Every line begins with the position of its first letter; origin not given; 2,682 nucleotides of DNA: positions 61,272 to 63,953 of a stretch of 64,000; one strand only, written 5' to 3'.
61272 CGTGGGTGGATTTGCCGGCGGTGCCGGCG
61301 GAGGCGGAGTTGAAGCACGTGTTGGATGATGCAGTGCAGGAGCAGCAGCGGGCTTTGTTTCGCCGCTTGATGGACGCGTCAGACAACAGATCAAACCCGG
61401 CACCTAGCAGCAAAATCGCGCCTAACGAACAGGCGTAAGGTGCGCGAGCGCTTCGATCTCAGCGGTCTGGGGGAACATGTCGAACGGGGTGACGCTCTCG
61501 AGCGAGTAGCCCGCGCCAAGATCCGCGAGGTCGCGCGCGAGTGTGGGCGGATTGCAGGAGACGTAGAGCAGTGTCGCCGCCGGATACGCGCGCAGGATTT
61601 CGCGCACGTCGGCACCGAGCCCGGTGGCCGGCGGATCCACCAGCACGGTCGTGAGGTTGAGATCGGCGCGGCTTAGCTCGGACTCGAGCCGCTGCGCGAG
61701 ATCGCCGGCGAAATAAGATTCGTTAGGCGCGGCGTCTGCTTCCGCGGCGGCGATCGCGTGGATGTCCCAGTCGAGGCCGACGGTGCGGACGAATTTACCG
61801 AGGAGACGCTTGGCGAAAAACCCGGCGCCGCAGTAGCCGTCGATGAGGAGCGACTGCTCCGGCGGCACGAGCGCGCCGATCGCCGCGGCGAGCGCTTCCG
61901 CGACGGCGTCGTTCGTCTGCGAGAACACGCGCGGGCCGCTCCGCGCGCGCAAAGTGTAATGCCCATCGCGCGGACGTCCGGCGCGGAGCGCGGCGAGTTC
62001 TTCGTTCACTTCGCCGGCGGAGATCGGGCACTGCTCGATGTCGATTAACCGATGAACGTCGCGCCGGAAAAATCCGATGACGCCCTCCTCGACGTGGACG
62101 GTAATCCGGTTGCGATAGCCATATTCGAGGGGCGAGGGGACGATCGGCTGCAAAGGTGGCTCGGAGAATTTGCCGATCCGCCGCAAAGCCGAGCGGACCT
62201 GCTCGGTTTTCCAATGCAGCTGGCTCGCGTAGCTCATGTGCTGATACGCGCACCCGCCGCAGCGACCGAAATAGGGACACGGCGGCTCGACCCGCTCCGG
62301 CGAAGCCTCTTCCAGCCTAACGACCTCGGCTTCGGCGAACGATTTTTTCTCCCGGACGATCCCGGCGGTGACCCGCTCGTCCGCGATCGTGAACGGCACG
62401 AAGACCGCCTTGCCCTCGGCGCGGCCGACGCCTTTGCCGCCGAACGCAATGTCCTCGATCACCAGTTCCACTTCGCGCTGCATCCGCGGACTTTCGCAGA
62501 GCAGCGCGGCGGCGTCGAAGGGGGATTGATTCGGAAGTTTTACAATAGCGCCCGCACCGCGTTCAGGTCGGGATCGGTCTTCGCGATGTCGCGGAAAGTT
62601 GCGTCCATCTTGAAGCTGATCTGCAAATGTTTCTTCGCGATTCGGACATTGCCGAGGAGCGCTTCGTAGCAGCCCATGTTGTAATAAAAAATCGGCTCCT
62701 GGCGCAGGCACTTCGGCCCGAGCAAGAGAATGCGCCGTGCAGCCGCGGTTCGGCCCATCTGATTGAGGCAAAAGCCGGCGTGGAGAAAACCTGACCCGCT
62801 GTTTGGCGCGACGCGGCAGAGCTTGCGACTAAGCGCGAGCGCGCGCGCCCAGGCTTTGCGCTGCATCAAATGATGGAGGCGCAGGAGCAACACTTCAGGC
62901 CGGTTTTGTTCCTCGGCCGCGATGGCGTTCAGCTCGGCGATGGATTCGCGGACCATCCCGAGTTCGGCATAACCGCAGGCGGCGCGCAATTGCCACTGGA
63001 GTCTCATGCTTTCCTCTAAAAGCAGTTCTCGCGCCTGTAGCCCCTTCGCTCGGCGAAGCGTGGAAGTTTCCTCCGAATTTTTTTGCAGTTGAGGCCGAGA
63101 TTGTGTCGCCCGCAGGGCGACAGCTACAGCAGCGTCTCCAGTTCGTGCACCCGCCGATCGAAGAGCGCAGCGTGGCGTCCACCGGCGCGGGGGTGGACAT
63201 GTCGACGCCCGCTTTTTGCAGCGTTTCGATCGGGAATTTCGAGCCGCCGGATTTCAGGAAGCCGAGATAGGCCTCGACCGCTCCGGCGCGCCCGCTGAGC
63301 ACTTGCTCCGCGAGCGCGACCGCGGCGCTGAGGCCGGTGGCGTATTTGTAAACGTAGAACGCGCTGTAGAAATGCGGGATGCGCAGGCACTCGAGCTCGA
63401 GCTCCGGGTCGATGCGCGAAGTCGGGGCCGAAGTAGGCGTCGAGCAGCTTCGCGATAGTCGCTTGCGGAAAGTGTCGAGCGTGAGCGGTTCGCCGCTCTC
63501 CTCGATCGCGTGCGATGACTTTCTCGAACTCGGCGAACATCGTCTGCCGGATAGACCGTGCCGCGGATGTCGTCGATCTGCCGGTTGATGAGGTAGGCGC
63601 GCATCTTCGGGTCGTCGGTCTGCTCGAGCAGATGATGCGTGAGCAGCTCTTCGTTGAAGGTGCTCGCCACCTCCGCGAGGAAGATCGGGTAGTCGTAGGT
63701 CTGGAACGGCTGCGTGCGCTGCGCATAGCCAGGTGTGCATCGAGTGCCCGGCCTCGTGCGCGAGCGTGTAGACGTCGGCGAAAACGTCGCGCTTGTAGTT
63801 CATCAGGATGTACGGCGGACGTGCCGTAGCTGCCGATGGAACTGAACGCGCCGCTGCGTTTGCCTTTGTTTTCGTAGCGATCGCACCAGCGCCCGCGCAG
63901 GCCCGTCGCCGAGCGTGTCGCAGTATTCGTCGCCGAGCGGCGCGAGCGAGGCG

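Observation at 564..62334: Hyper-abundant 9-mer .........: candidate DNA-uptake-sequence-like genome signal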

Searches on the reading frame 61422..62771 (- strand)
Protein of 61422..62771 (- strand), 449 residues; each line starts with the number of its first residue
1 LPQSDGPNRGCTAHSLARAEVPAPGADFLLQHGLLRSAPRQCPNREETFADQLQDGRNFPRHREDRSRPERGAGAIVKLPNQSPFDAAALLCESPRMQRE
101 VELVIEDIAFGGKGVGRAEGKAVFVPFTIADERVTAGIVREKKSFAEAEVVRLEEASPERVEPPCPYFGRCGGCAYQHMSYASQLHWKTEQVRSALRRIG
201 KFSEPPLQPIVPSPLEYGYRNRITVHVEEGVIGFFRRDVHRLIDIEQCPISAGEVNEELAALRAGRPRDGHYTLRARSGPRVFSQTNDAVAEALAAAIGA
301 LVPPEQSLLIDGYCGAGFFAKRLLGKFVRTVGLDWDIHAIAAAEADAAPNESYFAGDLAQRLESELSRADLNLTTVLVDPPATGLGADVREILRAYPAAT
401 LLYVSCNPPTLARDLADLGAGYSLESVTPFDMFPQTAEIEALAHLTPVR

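Call 32: search_protein_families(library=pfam, proteins=[window:61422-62771:-], max_evalue=0.0001)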
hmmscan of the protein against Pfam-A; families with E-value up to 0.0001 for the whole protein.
window:61422-62771:- (449 aa): 2 families
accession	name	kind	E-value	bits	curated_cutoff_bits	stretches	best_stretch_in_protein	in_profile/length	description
PF05958.17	tRNA_U5-meth_tr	-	2.7e-16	60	23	1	282-441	178-350/357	tRNA (Uracil-5-)-methyltransferase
PF01938.26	TRAM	-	4.8e-06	26.8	21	1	99-151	6-61/61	TRAM domain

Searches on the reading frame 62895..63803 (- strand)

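Call 21: search_protein_families(library=pfam, proteins=[window:62895-63803:-], max_evalue=0.001)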
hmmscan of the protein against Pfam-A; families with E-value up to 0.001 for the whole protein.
window:62895-63803:- (302 aa): 1 family
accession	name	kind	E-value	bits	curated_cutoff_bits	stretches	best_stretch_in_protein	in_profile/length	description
PF01432.26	Peptidase_M3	-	3.1e-19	70.1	27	1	98-212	338-455/457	Peptidase family M3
